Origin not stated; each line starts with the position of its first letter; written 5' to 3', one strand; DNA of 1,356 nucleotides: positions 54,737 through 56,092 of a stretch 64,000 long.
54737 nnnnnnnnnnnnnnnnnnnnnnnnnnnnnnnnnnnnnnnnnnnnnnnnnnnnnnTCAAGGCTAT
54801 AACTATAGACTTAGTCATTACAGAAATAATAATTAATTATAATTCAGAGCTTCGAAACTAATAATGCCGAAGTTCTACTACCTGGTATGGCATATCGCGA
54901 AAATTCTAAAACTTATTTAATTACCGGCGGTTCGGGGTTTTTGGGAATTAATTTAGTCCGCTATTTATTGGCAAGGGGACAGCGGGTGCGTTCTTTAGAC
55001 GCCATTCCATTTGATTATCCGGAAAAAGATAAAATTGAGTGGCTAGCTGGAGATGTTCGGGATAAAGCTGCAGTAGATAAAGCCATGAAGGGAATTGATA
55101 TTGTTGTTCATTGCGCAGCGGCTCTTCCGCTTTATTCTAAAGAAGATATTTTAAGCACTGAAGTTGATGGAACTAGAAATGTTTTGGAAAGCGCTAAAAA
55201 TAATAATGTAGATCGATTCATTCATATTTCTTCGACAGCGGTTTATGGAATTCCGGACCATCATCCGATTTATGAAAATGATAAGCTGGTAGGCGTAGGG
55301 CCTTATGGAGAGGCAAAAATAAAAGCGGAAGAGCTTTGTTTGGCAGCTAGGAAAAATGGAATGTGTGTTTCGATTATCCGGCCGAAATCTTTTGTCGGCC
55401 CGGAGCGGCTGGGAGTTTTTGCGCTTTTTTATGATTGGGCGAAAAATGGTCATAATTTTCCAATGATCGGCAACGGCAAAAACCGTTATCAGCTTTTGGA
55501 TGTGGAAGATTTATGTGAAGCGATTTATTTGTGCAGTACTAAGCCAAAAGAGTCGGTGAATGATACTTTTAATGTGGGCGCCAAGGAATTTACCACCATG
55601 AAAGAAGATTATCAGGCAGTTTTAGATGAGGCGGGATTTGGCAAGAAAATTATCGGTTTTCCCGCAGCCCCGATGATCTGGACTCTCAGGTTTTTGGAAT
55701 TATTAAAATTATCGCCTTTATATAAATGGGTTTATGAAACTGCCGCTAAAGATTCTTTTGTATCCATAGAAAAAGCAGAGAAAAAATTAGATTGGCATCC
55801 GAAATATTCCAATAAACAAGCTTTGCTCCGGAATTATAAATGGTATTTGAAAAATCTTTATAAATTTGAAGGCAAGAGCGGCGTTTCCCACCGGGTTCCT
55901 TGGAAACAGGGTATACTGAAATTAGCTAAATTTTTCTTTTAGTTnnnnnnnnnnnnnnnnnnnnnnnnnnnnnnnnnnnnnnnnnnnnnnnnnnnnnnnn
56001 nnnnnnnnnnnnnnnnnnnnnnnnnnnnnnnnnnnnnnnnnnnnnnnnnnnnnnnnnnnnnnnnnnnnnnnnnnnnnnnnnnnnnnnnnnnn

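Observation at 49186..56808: A DPPR-synthase-like UbiA prenyltransferase, HAD phosphatase and SDR sit beside three tandem GT-C membrane proteins sharing a D[AD][AEN]xYY loop motif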

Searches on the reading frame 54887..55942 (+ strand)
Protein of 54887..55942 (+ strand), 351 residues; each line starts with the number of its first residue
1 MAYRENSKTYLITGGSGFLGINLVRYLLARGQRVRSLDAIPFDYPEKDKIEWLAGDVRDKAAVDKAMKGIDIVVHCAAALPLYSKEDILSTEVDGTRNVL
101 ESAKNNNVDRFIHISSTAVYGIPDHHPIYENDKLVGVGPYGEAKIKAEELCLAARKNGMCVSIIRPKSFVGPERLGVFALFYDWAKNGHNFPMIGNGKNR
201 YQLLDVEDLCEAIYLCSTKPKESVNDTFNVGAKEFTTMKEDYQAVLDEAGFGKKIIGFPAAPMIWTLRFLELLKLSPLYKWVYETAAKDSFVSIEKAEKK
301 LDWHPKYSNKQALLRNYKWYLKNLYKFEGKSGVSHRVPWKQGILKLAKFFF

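Call 3: search_protein_families(library=pfam, proteins=[window:54887-55942:+], max_evalue=0.1)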
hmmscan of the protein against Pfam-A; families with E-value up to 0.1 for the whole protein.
window:54887-55942:+ (351 aa): 10 families
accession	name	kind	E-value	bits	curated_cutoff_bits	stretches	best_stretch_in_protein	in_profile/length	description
PF01370.27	Epimerase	-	7.7e-44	150.3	20.9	1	11-231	2-240/240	NAD dependent epimerase/dehydratase family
PF16363.11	GDP_Man_Dehyd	-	6.5e-27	95.3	27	1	11-311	1-327/332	GDP-mannose 4,6 dehydratase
PF01073.25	3Beta_HSD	-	2.4e-26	92.8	22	1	11-224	1-236/280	3-beta hydroxysteroid dehydrogenase/isomerase family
PF13460.12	NAD_binding_10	-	3.3e-17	63.4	27.2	1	14-170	1-147/184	NAD(P)H-binding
PF07993.18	NAD_binding_4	-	2.4e-15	56.8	20.1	2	47-173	60-211/258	Male sterility protein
PF04321.23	RmlD_sub_bind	-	5.2e-11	42.6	27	1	11-159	4-144/287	RmlD substrate binding domain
PF02719.21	Polysacc_synt_2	-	7.8e-10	38.8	20.2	1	12-116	3-128/293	Polysaccharide biosynthesis protein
PF08659.16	KR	-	4e-06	27.3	22.6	1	9-33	2-26/180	KR domain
PF05368.20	NmrA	-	9.5e-05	22.6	27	1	7-114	2-105/298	NmrA-like family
PF00106.31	adh_short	-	0.025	14.5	26.6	1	8-94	1-88/195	short chain dehydrogenase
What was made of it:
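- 54887..55942 (+): Extended SDR (GalE/3β-HSD/HpnA-like), 351 aa. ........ at 13-20, D38 at the end of β2 (suggests NAD preference), S115-S116-T117, Y140-x-x-x-K144. Proposed epimerase acting on polyprenyl-P-ribofuranose. Pfam Epimerase 7.7e-44 and 3Beta_HSD 2.4e-26 (call 3).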

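Call 4: search_protein_families(library=ncbifam, proteins=[window:54887-55942:+], max_evalue=0.1)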
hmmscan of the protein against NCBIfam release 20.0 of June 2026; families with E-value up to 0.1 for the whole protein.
window:54887-55942:+ (351 aa): 49 families (the best 25 are shown)
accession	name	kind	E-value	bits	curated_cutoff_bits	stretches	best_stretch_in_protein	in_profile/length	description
TIGR03466.1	HpnA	hypoth_equivalog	2.5e-32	112.1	367.65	1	9-173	2-174/327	hopanoid-associated sugar epimerase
TIGR04180.1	EDH_00030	hypoth_equivalog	1.3e-28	100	475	1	11-239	2-246/297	NAD-dependent 4,6-dehydratase LegB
TIGR01181.1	dTDP_gluc_dehyt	equivalog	4.1e-28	98.4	365.1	1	10-323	2-314/321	dTDP-glucose 4,6-dehydratase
NF042422.1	oxyalk_red_OleD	equivalog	1e-25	90.8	580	1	11-315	4-323/329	2-alkyl-3-oxoalkanoate reductase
NF042423.1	oxyalk_red_Shew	equivalog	2.5e-20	72.8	580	1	6-176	7-181/331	2-alkyl-3-oxoalkanoate reductase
NF052578.1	StrlDmthSdmBMthl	equivalog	4.7e-19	69.3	600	1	9-172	2-172/328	sterol demethylase protein SdmB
TIGR01179.1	galE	equivalog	2e-17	63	262.3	1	11-157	3-162/332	UDP-glucose 4-epimerase GalE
TIGR01746.1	Thioester-redct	subfamily_domain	4e-15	55.9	213.35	1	48-221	61-251/371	thioester reductase domain-containing protein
TIGR03589.1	PseB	equivalog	1.2e-14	54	407.75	1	6-193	3-192/324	UDP-N-acetylglucosamine 4,6-dehydratase (inverting)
NF005539.0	PRK07201.1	equivalog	1.3e-14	53.9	549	1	9-176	2-184/657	SDR family oxidoreductase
NF043036.1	ErythonDh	equivalog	1.4e-13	50.8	325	1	11-150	4-159/321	D-erythronate dehydrogenase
TIGR02622.1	CDP_4_6_dhtase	equivalog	2.1e-13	50.2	278.45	2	7-162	4-175/352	CDP-glucose 4,6-dehydratase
TIGR01777.1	yfcH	hypoth_equivalog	3.2e-13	49.9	207.35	1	11-240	2-232/292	TIGR01777 family oxidoreductase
NF004520.0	PRK05865.1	equivalog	8e-12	43.8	1509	1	12-118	5-105/854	sugar epimerase family protein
NF011728.1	PRK15181.1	equivalog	1.2e-11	44.3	760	1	7-144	15-169/348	Vi polysaccharide biosynthesis UDP-N-acetylglucosaminuronic acid C-4 epimerase TviC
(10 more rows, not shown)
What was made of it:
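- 54887..55942 (+): NCBIfam HpnA 2.5e-32, below cut-off (call 4).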

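Call 11: search_solved_structures(query=window:54887-55942:+, max_evalue=1e-10)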
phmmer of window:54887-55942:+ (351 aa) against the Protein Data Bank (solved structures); distinct sequences matched with E-value up to 1e-10: 34.
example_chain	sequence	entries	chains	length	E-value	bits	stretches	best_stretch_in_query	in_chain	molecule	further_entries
2hun_A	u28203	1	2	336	2.4e-23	86.3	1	7-340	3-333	336aa long hypothetical dTDP-glucose 4,6-dehydratase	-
6jkg_A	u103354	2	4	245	1.5e-20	77.1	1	7-217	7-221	Sterol-4-alpha-carboxylate 3-dehydrogenase, decarboxylating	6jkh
8rdg_A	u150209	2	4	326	2.6e-20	76.2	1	10-251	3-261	SDR family NAD(P)-dependent oxidoreductase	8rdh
8rdi_A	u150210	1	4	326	9.2e-20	74.5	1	10-251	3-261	SDR family NAD(P)-dependent oxidoreductase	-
6wjb_A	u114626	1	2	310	6.4e-19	71.7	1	8-242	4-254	NAD-dependent epimerase/dehydratase family protein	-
6pmh_A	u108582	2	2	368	4.3e-18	69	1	6-324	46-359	UDP-glucose 4-epimerase related protein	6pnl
1r6d_A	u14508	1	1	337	4.9e-18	68.8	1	10-240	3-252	TDP-glucose-4,6-dehydratase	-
6wj9_A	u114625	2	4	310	6e-18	68.5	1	8-242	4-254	NAD-dependent epimerase/dehydratase family protein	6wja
1r66_A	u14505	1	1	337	7.1e-18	68.2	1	10-240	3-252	TDP-glucose-4,6-dehydratase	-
6bi4_A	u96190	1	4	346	3.8e-16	62.6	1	3-257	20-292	dTDP-glucose 4,6-dehydratase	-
3aw9_A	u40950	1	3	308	1.9e-15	60.3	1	11-262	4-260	NAD-dependent epimerase/dehydratase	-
10ke_A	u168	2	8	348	2.9e-15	59.6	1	6-245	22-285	Capsular polysaccharide biosynthesis protein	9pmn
3wj7_A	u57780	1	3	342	1.1e-14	57.8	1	10-176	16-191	Putative oxidoreductase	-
3icp_A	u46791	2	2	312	1.5e-14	57.3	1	11-262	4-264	NAD-dependent epimerase/dehydratase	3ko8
8vr2_A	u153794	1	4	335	2.5e-14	56.6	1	8-238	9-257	NAD-dependent epimerase/dehydratase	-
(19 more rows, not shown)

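Call 72: search_dna_similar(query=window:54887-55942:+, collection=plasmids, mode=protein, max_rows=12, max_evalue=1e-30)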
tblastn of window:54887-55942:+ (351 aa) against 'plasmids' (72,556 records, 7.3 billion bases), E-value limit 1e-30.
Records with a match: 17; places in all: 17; records where one place covers at least 80% of the query: 17.
Best place of each record, by identity: <60% 17.
By first word of the organism name: Sinorhizobium 4; Mesorhizobium 3; Natronococcus 2; Rhizobium 2; Haloterrigena 1; Halostagnicola 1; Streptomyces 1; Nonomuraea 1; Azospirillum 1; Indioceanicola 1.
By predicted mobility (MOB-suite, as given by PLSDB): non-mobilizable 9; conjugative 7; mobilizable 1.
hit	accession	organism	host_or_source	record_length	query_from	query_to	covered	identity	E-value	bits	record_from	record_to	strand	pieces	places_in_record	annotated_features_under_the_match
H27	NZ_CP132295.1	Natronococcus sp. AD-5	cell culture,sediment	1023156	2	348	99%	52.3%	3e-107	351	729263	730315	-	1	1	record has no annotation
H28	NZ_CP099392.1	Natronococcus sp. CG52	cell culture,salt lake sediment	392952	5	348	98%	51.0%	2e-105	346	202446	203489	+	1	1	NAD(P)-dependent oxidoreductase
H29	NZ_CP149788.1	Haloterrigena sp. KLK7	cell culture,salt lake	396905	2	348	99%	50.1%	6e-104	342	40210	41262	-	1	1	NAD-dependent epimerase/dehydratase family protein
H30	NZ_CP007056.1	Halostagnicola larsenii XH-48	-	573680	5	348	98%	50.1%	5e-103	339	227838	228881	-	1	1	NAD(P)-dependent oxidoreductase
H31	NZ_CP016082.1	Streptomyces sp. SAT1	Adenophora trachelioides Maxim.,single ...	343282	8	351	98%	42.0%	2e-86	291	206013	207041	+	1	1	NAD-dependent epimerase/dehydratase family protein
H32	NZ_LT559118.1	Nonomuraea gerenzanensis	-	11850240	7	351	98%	41.9%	3e-83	282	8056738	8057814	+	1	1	none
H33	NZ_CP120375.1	Sinorhizobium garamanticum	Argyrolobium uniflorum,Cell culture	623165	9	351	98%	35.2%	3e-60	216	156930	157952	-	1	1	NAD-dependent epimerase/dehydratase family protein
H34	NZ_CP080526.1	Mesorhizobium sp. AR07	Oxytropis sp.,Cell culture,root nodule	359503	9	346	96%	35.7%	7e-61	218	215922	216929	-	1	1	NAD-dependent epimerase/dehydratase family protein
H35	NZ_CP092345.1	Rhizobium gallicum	Phaseolus vulgaris,Cell culture,nodule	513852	9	346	96%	35.4%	7e-56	203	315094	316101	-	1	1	NAD-dependent epimerase/dehydratase family protein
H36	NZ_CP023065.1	Sinorhizobium sp. CCBAU 05631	G.max,nodule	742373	8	349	97%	34.4%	4e-58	210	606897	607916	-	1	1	NAD-dependent epimerase/dehydratase family protein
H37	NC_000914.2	Sinorhizobium fredii NGR234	-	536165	8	349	97%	34.1%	6e-58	209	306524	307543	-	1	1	NAD-dependent epimerase/dehydratase family protein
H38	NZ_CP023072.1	Sinorhizobium fredii CCBAU 83666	G.max,nodule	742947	8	351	98%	33.6%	5e-56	204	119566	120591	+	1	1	NAD-dependent epimerase/dehydratase family protein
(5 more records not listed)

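Call 74: get_annotated_region(hit=H29, flank=7000)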
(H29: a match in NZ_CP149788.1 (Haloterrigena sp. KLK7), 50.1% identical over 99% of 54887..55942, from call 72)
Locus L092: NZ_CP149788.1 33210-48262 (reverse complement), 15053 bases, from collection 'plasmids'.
description: Haloterrigena sp. KLK7 plasmid unnamed1, complete sequence
organism: Haloterrigena sp. KLK7 (NCBI taxid 3132747)
taxonomy: Archaea; Euryarchaeota; Halobacteria; Halobacteriales; Natrialbaceae; Haloterrigena; Haloterrigena sp. KLK7
host: -; source: cell culture,salt lake; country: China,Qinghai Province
typing (MOB-suite, as given by PLSDB): non-mobilizable
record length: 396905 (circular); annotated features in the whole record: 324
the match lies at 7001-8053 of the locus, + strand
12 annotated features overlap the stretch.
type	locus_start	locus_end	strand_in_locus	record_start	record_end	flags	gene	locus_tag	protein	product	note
CDS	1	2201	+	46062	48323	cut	-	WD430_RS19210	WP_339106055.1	AAA domain-containing protein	-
CDS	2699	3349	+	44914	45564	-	-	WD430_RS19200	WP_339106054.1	hypothetical protein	-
CDS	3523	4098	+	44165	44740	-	-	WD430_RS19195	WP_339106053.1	DoxX family protein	-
CDS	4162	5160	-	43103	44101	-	-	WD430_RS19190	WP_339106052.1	lysylphosphatidylglycerol synthase transmembrane domain-containing protein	-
CDS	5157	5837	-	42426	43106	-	-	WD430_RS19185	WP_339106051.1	PHP domain-containing protein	-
CDS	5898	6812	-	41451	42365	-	-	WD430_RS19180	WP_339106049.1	decaprenyl-phosphate phosphoribosyltransferase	-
CDS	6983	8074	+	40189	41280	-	-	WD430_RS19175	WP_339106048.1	NAD-dependent epimerase/dehydratase family protein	-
CDS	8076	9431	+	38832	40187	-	-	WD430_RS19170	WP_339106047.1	DolP-mannose mannosyltransferase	GO:0035269 - protein O-linked mannosylation [Evidence IEA]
CDS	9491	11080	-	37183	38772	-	-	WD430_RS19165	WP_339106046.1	glycosyltransferase family 39 protein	-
CDS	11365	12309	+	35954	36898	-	-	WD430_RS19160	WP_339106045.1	DMT family transporter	GO:0055085 - transmembrane transport [Evidence IEA]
CDS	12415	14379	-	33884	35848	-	-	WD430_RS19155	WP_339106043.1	ATP-binding protein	-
CDS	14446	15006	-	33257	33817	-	-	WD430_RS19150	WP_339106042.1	hypothetical protein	-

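Call 75: get_annotated_region(hit=H31, flank=7000)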
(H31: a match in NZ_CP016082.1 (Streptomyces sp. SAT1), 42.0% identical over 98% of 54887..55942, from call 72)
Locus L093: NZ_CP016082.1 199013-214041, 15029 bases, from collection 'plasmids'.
description: Streptomyces sp. SAT1 plasmid unnamed2, complete sequence
organism: Streptomyces sp. SAT1 (NCBI taxid 1849967)
taxonomy: Bacteria; Actinomycetota; Actinomycetes; Kitasatosporales; Streptomycetaceae; Streptomyces; Streptomyces sp. SAT1
host: -; source: Adenophora trachelioides Maxim.,single colony; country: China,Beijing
typing (MOB-suite, as given by PLSDB): non-mobilizable
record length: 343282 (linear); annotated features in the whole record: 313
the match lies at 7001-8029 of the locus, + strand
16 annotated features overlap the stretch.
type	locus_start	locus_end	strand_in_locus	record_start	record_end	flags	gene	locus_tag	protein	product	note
CDS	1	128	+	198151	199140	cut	-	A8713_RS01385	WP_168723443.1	alpha/beta hydrolase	-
CDS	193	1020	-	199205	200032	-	-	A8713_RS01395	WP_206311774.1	DUF1206 domain-containing protein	-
CDS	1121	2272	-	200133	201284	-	-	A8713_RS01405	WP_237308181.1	ADP-ribosylglycohydrolase family protein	-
CDS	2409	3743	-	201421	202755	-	-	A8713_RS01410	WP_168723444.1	aspartate aminotransferase family protein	-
CDS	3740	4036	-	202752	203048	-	-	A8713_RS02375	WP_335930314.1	DUF6309 family protein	-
CDS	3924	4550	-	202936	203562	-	-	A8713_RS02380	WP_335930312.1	DUF6309 family protein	-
CDS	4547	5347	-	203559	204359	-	-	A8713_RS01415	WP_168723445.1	phytanoyl-CoA dioxygenase family protein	-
CDS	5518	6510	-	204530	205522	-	-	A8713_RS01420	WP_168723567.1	aldo/keto reductase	-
CDS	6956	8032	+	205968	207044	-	-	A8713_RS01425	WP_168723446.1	NAD-dependent epimerase/dehydratase family protein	-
CDS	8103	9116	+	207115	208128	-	-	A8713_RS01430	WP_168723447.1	UbiA prenyltransferase family protein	-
CDS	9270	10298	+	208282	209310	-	-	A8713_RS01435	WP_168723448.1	glycosyltransferase family 2 protein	-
CDS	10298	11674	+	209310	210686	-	-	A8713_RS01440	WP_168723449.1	endonuclease/exonuclease/phosphatase family protein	-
CDS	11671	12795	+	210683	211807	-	-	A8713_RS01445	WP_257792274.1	glycosyltransferase family 2 protein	-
CDS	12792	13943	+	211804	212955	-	-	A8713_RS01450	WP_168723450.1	lysylphosphatidylglycerol synthase domain-containing protein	-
CDS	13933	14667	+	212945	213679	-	-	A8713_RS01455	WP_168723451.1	polysaccharide deacetylase family protein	-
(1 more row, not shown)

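Call 76: get_annotated_region(hit=H37, flank=7000)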
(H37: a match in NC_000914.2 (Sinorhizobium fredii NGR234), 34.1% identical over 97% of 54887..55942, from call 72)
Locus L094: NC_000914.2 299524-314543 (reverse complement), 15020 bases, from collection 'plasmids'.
description: Sinorhizobium fredii NGR234 plasmid pNGR234a, complete sequence
organism: Sinorhizobium fredii NGR234 (NCBI taxid 394)
taxonomy: Bacteria; Pseudomonadota; Alphaproteobacteria; Hyphomicrobiales; Rhizobiaceae; Sinorhizobium; Sinorhizobium fredii; Sinorhizobium fredii NGR234
host: -; source: -; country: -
typing (MOB-suite, as given by PLSDB): conjugative; replicon rep_cluster_473; relaxase MOBQ; mating-pair formation MPF_T
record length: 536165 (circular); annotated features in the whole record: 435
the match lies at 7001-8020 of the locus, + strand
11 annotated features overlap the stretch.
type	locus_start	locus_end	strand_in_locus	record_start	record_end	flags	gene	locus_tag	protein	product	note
CDS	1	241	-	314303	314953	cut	nodS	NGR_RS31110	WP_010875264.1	nodulation methyltransferase NodS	-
CDS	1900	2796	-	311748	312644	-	istB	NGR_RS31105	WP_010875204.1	IS21-like element helper ATPase IstB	-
CDS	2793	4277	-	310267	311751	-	istA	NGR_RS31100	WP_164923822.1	IS21 family transposase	-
CDS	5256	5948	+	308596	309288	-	-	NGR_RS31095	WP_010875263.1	hypothetical protein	-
CDS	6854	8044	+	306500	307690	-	-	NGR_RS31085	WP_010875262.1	NAD-dependent epimerase/dehydratase family protein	-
CDS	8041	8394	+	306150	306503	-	-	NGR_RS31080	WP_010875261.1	SMR family transporter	-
CDS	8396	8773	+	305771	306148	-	-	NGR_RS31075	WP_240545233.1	hypothetical protein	-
CDS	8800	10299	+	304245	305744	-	-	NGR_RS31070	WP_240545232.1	GMC family oxidoreductase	-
CDS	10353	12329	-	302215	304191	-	-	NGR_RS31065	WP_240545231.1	hypothetical protein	-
CDS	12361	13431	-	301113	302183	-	-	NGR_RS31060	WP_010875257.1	NAD(P)-dependent oxidoreductase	-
CDS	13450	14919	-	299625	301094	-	-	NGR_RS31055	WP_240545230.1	UbiA family prenyltransferase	-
